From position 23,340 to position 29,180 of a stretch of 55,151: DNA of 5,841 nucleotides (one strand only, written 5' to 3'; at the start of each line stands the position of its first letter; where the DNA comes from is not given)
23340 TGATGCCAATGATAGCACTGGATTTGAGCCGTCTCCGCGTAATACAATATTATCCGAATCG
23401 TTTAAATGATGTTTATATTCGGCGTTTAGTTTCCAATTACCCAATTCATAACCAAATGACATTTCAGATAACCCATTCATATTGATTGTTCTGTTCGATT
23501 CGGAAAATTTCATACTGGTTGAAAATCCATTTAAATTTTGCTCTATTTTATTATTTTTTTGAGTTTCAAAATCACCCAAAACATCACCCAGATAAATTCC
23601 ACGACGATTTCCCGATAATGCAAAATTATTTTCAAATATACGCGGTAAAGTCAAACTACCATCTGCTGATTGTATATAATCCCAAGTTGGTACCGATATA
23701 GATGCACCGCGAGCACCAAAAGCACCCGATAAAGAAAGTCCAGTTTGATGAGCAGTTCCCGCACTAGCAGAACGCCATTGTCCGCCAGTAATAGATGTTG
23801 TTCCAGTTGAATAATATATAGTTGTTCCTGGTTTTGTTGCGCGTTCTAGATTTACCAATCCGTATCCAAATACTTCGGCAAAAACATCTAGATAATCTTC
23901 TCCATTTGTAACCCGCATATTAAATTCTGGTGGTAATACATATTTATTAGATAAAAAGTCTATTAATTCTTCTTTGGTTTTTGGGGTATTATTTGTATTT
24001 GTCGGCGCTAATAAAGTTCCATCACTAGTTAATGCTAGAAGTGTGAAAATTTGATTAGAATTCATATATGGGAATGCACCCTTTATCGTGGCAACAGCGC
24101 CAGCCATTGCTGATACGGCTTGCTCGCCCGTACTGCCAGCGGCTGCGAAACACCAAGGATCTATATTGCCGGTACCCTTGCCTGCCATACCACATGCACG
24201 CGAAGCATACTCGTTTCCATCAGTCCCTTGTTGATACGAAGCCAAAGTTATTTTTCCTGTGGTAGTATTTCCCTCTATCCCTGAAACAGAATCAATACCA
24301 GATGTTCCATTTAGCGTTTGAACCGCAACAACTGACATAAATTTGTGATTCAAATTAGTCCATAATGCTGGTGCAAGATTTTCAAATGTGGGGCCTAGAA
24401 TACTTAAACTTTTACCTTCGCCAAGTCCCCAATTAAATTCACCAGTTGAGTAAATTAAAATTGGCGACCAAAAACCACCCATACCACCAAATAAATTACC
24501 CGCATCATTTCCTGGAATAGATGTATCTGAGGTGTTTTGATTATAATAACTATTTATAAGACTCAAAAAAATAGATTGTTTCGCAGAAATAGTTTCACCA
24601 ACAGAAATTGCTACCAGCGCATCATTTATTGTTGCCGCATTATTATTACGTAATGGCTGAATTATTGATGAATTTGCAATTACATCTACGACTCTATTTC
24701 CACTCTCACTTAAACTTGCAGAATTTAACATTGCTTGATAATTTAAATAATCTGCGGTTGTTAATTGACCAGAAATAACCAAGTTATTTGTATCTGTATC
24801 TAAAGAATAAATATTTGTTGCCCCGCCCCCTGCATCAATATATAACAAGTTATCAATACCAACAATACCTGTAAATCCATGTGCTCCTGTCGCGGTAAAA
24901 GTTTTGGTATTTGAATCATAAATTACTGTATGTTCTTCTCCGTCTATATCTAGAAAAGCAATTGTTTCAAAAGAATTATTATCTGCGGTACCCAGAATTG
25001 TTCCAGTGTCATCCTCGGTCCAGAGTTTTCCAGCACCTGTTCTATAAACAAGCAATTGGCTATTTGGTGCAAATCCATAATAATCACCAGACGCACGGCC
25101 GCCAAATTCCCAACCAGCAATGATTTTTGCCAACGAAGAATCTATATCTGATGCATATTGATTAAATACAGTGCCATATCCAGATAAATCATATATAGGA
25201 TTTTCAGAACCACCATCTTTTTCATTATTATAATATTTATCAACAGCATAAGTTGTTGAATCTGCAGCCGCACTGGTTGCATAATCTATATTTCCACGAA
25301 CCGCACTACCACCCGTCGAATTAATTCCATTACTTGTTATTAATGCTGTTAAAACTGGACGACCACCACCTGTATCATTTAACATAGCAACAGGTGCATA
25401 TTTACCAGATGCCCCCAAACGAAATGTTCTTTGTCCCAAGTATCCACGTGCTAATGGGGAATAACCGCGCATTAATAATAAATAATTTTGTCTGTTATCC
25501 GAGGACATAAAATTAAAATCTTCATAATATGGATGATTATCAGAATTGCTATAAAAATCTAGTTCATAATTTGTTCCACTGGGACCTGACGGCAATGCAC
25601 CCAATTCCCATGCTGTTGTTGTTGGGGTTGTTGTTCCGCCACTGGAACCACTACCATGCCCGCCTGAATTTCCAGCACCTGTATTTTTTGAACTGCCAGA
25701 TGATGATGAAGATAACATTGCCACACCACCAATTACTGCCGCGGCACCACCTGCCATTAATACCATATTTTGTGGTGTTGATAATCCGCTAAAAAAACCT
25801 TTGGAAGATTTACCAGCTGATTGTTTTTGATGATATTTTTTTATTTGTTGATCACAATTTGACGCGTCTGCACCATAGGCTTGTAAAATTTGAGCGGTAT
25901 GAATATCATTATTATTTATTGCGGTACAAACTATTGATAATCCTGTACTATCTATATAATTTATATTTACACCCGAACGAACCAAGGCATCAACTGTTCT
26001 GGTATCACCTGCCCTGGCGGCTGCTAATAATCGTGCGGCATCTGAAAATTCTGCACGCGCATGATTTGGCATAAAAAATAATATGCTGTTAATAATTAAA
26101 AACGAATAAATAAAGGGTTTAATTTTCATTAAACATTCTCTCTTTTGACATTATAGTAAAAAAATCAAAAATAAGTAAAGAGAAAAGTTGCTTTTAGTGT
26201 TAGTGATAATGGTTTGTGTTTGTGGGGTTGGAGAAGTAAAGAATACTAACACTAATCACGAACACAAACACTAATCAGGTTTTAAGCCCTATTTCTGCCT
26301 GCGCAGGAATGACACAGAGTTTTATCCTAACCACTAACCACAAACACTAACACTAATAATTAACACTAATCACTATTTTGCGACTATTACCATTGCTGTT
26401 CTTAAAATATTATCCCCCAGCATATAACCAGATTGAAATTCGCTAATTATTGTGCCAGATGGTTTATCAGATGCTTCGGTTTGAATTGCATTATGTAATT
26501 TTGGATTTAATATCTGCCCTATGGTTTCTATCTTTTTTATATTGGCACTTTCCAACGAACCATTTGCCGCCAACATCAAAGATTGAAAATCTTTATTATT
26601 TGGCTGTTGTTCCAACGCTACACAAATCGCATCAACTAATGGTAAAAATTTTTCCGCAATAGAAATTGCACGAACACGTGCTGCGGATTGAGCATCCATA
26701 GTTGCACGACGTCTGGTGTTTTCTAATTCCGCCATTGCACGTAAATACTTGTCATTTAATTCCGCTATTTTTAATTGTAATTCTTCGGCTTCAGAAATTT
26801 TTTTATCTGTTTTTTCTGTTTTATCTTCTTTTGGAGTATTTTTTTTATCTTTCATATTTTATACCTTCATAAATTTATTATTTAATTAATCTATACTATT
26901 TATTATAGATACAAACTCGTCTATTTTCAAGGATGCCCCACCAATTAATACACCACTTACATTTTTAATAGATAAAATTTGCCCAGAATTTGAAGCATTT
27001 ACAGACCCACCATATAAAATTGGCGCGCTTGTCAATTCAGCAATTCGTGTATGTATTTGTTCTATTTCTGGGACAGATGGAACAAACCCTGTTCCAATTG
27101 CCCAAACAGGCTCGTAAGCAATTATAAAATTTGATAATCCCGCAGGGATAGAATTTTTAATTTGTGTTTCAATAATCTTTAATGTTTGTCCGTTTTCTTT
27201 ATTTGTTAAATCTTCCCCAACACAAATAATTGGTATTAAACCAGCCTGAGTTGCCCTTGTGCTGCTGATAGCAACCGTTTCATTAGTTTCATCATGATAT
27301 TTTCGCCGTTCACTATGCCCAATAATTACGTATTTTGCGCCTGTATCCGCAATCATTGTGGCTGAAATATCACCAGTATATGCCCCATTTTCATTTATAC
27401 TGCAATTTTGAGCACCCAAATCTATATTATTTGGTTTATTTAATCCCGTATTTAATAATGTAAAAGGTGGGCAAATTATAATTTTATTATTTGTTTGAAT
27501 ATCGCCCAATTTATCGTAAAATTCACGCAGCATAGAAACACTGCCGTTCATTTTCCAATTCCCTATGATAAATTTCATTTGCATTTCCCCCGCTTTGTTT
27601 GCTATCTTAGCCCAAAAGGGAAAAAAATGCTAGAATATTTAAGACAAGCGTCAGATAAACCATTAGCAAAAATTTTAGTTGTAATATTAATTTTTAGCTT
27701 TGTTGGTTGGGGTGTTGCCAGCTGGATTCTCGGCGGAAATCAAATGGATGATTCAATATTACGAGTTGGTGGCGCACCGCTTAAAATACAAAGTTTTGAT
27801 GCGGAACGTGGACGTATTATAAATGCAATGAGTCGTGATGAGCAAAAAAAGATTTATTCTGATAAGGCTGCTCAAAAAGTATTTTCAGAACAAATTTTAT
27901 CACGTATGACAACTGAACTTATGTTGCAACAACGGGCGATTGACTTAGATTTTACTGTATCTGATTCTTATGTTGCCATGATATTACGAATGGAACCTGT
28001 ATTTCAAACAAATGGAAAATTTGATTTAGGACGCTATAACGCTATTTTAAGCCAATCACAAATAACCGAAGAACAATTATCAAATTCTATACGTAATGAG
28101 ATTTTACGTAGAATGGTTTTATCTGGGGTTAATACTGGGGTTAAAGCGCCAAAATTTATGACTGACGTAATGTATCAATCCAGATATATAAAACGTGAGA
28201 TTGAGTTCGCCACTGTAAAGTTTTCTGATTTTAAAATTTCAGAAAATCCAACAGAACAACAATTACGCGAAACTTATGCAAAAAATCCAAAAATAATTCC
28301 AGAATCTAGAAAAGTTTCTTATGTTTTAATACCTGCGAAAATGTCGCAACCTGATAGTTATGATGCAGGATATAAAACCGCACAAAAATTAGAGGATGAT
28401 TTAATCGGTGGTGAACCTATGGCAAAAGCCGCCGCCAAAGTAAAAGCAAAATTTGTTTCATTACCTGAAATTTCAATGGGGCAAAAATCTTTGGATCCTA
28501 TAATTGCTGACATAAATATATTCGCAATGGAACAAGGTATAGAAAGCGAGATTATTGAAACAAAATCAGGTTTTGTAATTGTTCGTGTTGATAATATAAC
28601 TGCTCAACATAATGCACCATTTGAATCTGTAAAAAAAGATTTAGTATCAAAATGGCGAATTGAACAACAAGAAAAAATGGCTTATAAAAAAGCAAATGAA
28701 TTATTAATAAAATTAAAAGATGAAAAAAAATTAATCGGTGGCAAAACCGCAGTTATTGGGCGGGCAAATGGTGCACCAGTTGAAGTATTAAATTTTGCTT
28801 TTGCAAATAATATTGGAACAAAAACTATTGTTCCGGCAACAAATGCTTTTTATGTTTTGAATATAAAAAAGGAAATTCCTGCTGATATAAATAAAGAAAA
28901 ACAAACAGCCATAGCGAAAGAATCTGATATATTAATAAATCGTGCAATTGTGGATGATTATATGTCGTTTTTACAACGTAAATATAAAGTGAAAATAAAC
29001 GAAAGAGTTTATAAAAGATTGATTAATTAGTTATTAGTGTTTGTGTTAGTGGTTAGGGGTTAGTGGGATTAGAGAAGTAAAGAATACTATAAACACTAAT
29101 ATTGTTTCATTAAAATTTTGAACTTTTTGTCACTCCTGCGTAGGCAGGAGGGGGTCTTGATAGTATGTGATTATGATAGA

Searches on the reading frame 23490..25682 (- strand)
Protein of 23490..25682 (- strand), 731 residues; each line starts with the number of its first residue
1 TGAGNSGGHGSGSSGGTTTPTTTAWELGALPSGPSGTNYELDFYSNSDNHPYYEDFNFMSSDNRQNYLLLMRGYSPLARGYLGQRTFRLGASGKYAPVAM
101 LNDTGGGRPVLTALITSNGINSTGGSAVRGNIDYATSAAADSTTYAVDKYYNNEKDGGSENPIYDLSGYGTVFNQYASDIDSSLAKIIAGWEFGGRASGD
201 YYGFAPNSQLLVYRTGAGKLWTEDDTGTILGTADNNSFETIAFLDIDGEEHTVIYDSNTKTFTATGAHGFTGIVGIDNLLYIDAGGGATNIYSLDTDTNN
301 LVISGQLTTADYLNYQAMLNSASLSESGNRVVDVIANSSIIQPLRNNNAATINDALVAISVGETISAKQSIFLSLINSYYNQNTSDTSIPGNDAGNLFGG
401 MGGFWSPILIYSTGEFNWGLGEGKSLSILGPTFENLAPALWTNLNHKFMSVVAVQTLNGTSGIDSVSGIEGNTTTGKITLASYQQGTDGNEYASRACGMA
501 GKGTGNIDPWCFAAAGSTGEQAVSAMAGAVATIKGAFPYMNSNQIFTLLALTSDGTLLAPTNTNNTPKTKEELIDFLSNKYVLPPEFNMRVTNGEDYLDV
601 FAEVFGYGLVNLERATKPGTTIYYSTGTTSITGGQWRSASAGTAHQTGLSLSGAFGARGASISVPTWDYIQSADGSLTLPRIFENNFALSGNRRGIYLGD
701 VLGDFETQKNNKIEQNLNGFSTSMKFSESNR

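Call 79: search_solved_structures(query=A6, max_evalue=10, show_alignments=2)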
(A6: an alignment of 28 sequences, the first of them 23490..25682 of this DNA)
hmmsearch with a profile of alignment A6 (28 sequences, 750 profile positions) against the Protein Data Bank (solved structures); distinct sequences matched with E-value up to 10: 2.
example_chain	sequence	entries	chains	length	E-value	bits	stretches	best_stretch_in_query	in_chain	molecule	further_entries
3m06_A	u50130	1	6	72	0.85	11.4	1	442-490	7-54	TNF receptor-associated factor 2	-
3m0a_A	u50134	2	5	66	0.92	11.3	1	442-488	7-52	TNF receptor-associated factor 2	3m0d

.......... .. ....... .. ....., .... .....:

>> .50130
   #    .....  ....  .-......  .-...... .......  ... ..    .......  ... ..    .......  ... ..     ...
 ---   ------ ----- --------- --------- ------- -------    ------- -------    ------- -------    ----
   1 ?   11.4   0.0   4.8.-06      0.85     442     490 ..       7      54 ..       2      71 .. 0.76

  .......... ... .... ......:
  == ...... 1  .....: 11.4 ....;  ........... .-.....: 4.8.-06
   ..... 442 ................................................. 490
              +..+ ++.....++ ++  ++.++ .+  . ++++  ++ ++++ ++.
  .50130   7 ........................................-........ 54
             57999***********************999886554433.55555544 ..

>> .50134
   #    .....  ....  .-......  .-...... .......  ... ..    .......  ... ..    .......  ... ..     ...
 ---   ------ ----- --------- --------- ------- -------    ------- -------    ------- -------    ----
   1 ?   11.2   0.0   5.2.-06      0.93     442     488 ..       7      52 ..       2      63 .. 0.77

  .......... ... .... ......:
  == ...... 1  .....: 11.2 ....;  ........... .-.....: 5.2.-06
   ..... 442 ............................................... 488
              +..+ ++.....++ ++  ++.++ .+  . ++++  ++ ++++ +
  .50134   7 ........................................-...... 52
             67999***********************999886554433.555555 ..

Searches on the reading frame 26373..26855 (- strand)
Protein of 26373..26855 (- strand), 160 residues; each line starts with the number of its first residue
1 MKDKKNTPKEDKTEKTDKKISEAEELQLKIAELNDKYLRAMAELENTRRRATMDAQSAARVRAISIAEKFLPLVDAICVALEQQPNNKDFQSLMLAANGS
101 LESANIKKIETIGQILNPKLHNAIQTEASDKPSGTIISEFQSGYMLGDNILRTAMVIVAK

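Call 42: search_protein_families(library=pfam, proteins=[window:26373-26855:-], max_evalue=0.001)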
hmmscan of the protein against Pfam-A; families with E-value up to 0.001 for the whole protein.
window:26373-26855:- (160 aa): 1 family
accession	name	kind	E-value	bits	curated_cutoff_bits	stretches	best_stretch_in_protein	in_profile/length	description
PF01025.24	GrpE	-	3.1e-33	115.2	25.8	1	5-160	5-165/165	GrpE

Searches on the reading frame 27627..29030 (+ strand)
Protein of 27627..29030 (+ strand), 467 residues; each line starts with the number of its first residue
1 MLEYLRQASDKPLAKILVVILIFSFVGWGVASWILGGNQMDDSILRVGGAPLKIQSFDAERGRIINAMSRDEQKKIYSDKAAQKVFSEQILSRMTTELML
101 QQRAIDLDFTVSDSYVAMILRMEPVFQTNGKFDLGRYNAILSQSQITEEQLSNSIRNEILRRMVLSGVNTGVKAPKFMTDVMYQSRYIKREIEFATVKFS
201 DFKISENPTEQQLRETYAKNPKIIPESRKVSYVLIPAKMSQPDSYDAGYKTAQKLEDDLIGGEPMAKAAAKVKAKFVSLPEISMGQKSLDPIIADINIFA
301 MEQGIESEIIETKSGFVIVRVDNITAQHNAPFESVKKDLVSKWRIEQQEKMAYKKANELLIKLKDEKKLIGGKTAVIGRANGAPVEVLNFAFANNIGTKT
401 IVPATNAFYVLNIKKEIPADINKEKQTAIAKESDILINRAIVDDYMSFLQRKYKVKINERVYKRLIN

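Call 42: search_protein_families(library=pfam, proteins=[window:27627-29030:+], max_evalue=0.001)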
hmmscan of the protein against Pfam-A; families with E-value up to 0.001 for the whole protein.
window:27627-29030:+ (467 aa): 3 families
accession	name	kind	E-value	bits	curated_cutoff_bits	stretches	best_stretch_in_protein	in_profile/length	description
PF13624.11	SurA_N_3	-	2.4e-31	109.2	27.2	1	1-163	1-160/162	SurA-like N-terminal domain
PF13623.11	SurA_N_2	-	5.7e-18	65.6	28.5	1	2-141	1-145/145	SurA-like N-terminal domain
PF13145.12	Rotamase_2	-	1.2e-09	39.5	27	1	208-337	1-121/121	PPIC-type PPIASE domain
